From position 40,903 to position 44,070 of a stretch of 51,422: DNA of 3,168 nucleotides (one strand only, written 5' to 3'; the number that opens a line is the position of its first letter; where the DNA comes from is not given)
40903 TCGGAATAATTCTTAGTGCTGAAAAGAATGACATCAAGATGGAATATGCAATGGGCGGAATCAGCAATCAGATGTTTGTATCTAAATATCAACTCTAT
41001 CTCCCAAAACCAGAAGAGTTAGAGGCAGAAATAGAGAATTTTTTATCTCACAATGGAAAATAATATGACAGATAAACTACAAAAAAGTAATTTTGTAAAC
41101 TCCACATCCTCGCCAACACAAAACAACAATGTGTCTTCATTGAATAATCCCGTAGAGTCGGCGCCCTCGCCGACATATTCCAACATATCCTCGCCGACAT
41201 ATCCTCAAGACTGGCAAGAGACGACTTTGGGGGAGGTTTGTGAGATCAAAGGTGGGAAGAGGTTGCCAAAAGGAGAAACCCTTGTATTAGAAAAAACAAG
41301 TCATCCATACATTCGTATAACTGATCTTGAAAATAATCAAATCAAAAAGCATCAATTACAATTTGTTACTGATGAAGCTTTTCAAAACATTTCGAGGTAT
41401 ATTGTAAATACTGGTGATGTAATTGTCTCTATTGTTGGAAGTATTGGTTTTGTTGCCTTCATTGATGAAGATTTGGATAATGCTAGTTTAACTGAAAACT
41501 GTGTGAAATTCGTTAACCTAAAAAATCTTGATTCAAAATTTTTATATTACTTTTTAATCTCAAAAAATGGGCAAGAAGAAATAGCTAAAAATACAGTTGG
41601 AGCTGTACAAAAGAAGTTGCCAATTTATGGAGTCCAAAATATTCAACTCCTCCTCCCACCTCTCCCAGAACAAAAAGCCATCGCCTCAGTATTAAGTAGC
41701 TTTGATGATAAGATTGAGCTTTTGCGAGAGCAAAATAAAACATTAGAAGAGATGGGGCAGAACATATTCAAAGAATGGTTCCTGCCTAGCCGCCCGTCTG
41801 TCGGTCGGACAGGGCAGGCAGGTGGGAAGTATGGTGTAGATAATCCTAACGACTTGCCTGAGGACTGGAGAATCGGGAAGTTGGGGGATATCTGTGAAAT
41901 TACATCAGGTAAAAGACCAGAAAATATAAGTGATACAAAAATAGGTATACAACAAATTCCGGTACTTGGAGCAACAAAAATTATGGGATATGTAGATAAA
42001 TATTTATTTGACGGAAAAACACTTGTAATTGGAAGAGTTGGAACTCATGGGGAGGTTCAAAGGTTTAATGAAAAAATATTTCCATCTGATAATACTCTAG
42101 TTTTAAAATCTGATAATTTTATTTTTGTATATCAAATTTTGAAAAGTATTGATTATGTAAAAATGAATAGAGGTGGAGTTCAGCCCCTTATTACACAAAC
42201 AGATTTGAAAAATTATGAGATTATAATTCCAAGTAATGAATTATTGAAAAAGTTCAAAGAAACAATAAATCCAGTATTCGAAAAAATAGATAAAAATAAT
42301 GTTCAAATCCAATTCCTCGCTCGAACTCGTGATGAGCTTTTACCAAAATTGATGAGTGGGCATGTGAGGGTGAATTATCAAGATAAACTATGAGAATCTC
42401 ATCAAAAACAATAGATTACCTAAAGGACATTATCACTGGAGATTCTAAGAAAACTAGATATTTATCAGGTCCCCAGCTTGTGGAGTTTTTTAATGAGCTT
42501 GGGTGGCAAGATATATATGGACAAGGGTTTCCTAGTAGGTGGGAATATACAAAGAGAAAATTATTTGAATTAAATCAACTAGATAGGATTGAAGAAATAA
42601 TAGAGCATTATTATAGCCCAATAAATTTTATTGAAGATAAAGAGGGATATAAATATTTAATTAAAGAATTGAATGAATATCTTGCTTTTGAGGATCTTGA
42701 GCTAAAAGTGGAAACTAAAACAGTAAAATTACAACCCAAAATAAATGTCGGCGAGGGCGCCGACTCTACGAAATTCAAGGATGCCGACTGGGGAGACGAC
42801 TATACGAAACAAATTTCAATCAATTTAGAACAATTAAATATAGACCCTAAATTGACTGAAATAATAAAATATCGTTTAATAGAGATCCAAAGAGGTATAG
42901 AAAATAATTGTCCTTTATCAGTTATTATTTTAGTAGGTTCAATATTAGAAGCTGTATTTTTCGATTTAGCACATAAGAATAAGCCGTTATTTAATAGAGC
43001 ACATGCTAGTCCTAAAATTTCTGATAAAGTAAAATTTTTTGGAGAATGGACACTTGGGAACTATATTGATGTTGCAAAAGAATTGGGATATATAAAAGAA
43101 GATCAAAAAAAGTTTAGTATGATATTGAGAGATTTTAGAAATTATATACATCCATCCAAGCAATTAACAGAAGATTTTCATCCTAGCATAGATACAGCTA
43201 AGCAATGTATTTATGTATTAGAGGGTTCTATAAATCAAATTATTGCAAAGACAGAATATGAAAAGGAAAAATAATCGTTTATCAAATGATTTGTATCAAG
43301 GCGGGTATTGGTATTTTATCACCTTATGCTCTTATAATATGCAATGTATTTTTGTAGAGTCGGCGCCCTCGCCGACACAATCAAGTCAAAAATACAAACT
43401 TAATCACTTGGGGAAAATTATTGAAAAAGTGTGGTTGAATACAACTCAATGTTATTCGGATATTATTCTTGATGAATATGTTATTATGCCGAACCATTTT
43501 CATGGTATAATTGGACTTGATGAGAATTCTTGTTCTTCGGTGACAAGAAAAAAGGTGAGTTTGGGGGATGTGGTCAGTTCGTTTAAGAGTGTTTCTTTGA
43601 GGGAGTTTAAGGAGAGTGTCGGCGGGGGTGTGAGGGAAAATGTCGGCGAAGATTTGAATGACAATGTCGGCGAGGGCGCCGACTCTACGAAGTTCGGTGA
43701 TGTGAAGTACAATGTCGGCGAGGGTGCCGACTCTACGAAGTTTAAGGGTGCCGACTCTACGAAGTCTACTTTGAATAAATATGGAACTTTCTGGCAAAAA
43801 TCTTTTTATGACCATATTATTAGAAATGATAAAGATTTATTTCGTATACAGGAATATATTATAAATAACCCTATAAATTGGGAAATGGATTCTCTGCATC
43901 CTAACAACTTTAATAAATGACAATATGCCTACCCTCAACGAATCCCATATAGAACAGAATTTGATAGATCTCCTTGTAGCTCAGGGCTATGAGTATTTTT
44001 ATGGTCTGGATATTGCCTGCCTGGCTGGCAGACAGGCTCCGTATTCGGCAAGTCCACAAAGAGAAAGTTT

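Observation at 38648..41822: Family 1 GC-rich palindromes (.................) inserted in frame in hsdM and hsdS linkers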

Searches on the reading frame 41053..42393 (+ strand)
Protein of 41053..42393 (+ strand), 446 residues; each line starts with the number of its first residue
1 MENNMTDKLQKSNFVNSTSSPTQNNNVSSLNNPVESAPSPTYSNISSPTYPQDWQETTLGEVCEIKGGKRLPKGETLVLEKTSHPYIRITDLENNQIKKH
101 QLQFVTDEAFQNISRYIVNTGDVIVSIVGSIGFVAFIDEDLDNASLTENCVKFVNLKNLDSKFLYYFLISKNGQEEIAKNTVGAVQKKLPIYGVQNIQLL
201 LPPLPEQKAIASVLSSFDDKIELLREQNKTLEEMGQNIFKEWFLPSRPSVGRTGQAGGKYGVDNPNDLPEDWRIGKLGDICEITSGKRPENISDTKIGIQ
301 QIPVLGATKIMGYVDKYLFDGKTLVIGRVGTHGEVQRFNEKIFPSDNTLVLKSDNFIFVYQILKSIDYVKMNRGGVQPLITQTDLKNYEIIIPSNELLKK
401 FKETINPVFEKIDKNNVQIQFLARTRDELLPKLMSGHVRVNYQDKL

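Call 10: search_protein_families(library=pfam, proteins=[window:41053-42393:+], max_evalue=0.01)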
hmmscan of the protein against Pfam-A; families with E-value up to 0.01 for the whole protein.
window:41053-42393:+ (446 aa): 1 family
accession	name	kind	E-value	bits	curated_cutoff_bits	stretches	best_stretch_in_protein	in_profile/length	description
PF01420.25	Methylase_S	-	2.1e-45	155.4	22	2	51-233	1-168/168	Type I restriction modification DNA specificity domain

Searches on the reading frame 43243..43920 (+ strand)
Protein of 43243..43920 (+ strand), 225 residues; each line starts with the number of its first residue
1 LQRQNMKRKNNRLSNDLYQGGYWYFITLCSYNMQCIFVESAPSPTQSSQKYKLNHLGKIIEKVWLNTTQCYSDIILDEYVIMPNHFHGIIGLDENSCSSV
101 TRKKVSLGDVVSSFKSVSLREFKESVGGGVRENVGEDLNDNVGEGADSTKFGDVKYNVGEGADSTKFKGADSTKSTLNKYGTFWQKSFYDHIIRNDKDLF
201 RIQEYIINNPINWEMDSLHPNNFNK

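Call 10: search_protein_families(library=pfam, proteins=[window:43243-43920:+], max_evalue=0.01)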
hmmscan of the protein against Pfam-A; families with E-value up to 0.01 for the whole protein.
window:43243-43920:+ (225 aa): 0 families

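Call 34: search_protein_families(library=ncbifam, proteins=[window:43243-43920:+], max_evalue=0.01)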
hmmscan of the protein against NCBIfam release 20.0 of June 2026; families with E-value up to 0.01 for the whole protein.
window:43243-43920:+ (225 aa): 1 family
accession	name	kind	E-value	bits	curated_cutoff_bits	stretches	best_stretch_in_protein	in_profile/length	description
NF047646.1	REP_Tyr_transpos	equivalog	9.1e-16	58.1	80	2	172-211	93-132/146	REP-associated tyrosine transposase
